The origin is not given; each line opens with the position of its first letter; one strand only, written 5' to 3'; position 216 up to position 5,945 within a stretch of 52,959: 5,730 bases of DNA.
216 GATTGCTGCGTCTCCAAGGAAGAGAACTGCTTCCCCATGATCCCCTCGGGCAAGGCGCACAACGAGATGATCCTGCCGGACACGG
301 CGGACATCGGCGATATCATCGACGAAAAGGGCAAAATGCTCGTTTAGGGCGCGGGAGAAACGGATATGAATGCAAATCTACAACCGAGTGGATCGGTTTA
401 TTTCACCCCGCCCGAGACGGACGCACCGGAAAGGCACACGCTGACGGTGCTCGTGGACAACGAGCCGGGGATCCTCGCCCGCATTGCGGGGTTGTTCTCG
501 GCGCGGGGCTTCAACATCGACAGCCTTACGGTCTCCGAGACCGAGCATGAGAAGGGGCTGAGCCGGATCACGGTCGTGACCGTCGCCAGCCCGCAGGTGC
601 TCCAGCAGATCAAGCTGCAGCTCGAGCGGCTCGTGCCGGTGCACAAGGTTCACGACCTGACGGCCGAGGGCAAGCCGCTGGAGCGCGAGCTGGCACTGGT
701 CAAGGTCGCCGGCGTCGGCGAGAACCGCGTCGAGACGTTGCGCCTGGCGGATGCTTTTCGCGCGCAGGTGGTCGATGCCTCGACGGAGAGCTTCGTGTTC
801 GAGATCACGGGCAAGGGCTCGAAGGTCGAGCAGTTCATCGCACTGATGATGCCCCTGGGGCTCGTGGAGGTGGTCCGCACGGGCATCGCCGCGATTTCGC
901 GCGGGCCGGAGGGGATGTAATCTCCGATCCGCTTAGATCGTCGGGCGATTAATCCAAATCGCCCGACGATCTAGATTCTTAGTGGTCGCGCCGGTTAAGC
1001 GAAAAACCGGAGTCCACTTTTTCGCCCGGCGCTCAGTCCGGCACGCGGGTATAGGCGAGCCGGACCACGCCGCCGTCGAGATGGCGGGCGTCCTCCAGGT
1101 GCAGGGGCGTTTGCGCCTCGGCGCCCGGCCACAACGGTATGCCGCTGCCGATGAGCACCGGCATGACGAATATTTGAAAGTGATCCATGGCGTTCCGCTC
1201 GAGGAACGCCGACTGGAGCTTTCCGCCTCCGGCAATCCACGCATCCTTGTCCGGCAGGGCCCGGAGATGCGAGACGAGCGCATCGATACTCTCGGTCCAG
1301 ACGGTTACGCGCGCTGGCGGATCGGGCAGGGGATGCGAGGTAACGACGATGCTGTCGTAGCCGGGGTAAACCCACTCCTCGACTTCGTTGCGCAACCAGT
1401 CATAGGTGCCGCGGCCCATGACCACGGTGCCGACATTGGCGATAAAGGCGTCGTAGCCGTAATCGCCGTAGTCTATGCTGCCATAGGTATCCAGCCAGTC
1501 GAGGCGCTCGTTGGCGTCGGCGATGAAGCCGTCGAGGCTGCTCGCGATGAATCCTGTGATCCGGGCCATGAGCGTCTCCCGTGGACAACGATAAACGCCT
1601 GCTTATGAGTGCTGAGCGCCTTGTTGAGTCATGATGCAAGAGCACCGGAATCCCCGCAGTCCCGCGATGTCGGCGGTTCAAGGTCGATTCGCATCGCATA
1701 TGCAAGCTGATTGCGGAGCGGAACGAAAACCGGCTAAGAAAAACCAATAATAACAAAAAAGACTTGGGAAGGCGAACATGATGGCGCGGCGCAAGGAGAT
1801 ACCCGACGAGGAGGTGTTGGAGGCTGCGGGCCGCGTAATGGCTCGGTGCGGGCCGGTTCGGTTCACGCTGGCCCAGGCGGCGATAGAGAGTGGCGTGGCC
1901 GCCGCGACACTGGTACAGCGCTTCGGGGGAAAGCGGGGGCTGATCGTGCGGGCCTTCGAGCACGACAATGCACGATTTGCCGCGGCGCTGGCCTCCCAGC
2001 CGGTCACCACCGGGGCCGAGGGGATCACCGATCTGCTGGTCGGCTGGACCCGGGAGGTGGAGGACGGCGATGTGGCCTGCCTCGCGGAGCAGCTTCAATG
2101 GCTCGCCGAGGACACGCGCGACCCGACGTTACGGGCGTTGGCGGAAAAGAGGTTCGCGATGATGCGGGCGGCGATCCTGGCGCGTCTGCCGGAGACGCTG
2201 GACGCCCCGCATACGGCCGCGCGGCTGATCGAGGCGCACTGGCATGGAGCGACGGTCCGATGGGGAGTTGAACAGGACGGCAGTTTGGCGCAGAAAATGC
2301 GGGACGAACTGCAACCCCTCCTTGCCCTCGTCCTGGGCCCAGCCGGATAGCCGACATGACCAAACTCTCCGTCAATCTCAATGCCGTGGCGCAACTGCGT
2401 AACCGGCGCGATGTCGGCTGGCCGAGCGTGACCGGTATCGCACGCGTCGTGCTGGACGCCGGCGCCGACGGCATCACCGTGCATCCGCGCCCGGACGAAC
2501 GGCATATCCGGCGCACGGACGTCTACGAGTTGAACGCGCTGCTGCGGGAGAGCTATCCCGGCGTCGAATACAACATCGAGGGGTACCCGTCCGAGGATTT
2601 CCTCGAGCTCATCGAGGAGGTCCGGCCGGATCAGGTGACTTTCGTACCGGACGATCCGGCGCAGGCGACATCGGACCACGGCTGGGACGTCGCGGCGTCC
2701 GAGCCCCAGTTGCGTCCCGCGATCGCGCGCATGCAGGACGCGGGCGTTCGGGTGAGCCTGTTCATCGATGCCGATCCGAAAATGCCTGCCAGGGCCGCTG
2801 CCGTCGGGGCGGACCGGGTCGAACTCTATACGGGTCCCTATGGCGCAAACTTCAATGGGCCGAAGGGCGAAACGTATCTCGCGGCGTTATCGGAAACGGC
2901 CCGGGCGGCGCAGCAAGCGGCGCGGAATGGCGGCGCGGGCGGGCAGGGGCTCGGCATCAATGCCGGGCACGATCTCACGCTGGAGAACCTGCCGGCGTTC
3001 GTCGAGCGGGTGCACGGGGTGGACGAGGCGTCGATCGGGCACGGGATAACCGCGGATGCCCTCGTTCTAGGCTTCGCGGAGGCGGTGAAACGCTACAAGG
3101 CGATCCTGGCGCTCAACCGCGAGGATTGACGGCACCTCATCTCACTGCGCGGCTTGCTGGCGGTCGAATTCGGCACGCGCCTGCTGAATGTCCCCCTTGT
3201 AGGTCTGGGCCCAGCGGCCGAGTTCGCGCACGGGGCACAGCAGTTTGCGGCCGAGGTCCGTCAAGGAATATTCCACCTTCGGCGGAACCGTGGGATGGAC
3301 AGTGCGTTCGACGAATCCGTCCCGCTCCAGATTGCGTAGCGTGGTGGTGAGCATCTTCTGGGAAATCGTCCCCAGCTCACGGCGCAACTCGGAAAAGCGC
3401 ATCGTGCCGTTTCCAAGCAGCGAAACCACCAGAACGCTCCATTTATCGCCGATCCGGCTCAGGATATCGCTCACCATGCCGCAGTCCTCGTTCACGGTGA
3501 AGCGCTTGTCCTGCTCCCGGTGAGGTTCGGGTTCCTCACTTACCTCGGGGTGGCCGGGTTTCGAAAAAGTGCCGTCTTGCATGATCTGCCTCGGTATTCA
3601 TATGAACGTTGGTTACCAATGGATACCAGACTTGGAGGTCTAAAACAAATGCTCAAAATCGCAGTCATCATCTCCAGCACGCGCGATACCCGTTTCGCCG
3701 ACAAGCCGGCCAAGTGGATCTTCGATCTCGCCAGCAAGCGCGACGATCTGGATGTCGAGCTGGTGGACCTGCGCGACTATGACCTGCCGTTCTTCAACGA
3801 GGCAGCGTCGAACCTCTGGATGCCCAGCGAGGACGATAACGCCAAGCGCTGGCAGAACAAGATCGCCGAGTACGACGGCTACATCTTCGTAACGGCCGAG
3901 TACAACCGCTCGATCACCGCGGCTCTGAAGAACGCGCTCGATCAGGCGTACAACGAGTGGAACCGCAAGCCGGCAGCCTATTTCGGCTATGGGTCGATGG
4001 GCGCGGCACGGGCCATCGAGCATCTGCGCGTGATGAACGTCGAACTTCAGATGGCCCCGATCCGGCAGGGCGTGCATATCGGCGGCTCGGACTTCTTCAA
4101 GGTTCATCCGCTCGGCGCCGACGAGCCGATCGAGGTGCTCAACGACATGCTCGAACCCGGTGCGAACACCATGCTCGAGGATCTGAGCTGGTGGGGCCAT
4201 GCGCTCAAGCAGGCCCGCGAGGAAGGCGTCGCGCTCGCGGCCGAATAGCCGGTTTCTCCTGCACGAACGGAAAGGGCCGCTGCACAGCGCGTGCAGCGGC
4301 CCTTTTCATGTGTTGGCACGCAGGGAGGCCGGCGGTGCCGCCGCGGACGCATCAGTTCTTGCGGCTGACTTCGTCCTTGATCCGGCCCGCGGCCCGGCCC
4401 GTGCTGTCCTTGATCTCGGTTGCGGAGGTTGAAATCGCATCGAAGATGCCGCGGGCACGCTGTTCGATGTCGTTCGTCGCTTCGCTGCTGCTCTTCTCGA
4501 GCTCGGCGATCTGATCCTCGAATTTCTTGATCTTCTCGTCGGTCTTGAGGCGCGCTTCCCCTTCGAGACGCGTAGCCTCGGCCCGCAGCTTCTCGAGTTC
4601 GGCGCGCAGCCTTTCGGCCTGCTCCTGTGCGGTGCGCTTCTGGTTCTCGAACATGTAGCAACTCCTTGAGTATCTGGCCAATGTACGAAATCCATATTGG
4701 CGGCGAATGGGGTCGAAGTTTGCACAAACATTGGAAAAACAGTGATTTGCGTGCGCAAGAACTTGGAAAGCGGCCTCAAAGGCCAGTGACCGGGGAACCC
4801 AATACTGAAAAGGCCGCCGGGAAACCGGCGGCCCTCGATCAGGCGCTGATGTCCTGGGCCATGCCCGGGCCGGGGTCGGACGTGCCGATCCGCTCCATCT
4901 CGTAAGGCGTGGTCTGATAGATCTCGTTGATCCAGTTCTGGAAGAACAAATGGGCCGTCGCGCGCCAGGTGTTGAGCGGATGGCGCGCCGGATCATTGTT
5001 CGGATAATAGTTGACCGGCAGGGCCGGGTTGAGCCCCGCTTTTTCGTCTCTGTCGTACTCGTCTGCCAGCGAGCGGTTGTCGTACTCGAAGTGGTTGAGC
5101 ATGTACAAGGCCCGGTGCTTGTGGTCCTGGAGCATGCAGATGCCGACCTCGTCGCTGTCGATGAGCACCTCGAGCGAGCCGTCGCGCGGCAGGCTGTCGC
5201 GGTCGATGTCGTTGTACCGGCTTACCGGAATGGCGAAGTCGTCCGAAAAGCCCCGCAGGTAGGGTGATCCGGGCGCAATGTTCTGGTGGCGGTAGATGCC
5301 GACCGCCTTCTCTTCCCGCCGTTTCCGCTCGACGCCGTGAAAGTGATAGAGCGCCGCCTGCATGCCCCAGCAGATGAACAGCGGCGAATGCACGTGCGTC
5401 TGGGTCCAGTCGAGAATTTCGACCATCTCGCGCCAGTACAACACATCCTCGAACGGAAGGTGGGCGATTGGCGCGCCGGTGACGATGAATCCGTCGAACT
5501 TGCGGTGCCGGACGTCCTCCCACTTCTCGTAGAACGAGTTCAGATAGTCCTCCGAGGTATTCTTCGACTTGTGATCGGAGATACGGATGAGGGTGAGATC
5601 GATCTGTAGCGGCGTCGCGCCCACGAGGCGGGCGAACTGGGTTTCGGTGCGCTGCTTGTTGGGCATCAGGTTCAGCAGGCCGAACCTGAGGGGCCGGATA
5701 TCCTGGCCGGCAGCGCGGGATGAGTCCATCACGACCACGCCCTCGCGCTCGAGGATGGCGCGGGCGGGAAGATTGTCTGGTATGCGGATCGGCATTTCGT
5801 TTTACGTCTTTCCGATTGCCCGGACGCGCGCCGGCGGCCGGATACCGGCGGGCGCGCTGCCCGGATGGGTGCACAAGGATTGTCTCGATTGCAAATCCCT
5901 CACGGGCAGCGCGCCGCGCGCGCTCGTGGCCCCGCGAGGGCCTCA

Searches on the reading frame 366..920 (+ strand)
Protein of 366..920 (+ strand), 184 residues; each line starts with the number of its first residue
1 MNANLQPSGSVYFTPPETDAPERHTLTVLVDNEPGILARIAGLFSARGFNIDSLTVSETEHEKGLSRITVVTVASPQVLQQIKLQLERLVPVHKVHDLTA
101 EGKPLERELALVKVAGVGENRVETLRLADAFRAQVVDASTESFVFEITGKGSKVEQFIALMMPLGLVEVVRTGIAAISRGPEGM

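Call 66: search_protein_families(library=pfam, proteins=[window:366-920:+], max_evalue=0.00001)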
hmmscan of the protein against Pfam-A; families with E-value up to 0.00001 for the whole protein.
window:366-920:+ (184 aa): 4 families
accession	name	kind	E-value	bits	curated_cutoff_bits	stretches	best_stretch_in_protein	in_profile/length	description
PF10369.15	ALS_ss_C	-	6.1e-26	90.7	23.2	1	107-180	1-74/74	Small subunit of acetolactate synthase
PF22629.2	ACT_AHAS_ss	-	1.2e-17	64.3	27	1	26-93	1-66/67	AHAS small subunit-like ACT domain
PF01842.31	ACT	-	8e-14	51.5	27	1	24-89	1-64/66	ACT domain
PF13710.12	ACT_5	-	2.4e-12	46.9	27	1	32-95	1-62/62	ACT domain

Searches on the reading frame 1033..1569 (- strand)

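Call 66: search_protein_families(library=pfam, proteins=[window:1033-1569:-], max_evalue=0.00001)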
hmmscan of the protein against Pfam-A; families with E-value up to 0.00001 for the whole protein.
window:1033-1569:- (178 aa): 1 family
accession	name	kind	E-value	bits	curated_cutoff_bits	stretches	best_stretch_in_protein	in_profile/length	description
PF01872.23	RibD_C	-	1.3e-12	48.4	24.1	1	4-165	3-192/197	RibD C-terminal domain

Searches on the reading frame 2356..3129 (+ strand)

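Call 66: search_protein_families(library=pfam, proteins=[window:2356-3129:+], max_evalue=0.00001)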
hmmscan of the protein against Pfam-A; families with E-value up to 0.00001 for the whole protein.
window:2356-3129:+ (257 aa): 1 family
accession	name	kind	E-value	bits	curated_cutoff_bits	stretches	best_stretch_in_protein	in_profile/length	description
PF03740.19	PdxJ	-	2.3e-77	259.7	24.5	1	3-250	1-233/234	Pyridoxal phosphate biosynthesis protein PdxJ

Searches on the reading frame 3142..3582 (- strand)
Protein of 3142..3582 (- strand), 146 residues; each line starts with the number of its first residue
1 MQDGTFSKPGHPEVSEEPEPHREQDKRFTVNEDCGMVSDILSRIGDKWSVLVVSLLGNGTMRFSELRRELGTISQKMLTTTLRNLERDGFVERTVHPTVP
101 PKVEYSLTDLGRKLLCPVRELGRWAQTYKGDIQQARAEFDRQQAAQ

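Call 66: search_protein_families(library=pfam, proteins=[window:3142-3582:-], max_evalue=0.00001)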
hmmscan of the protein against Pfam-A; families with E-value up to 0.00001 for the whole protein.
window:3142-3582:- (146 aa): 1 family
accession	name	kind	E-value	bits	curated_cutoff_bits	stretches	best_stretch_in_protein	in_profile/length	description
PF01638.23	HxlR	-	1.5e-30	105.3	20.8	1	44-129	2-87/91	HxlR-like helix-turn-helix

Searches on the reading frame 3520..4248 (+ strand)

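Call 66: search_protein_families(library=pfam, proteins=[window:3520-4248:+], max_evalue=0.00001)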
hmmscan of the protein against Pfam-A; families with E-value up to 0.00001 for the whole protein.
window:3520-4248:+ (242 aa): 2 families
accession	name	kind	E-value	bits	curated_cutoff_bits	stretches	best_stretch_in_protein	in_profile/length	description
PF03358.20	FMN_red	-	5.8e-34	117.3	24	1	46-185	2-145/152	NADPH-dependent FMN reductase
PF02525.22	Flavodoxin_2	-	2.3e-06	27.9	27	1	46-145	2-105/198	Flavodoxin-like fold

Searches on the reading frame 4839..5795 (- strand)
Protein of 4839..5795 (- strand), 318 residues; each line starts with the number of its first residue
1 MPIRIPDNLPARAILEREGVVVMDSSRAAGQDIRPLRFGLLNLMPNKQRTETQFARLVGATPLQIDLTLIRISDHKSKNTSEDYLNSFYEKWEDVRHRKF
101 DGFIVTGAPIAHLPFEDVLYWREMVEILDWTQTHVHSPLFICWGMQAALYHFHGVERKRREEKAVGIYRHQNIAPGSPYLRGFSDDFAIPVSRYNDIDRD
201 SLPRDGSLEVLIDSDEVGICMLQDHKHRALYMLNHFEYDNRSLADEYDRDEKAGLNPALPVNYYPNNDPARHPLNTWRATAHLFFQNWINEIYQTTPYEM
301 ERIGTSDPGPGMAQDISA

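Call 66: search_protein_families(library=pfam, proteins=[window:4839-5795:-], max_evalue=0.00001)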
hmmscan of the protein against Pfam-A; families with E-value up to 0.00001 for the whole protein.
window:4839-5795:- (318 aa): 1 family
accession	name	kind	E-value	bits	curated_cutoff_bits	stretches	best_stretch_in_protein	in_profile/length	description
PF04204.22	HTS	-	8.1e-128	426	27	1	2-298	1-298/298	Homoserine O-succinyltransferase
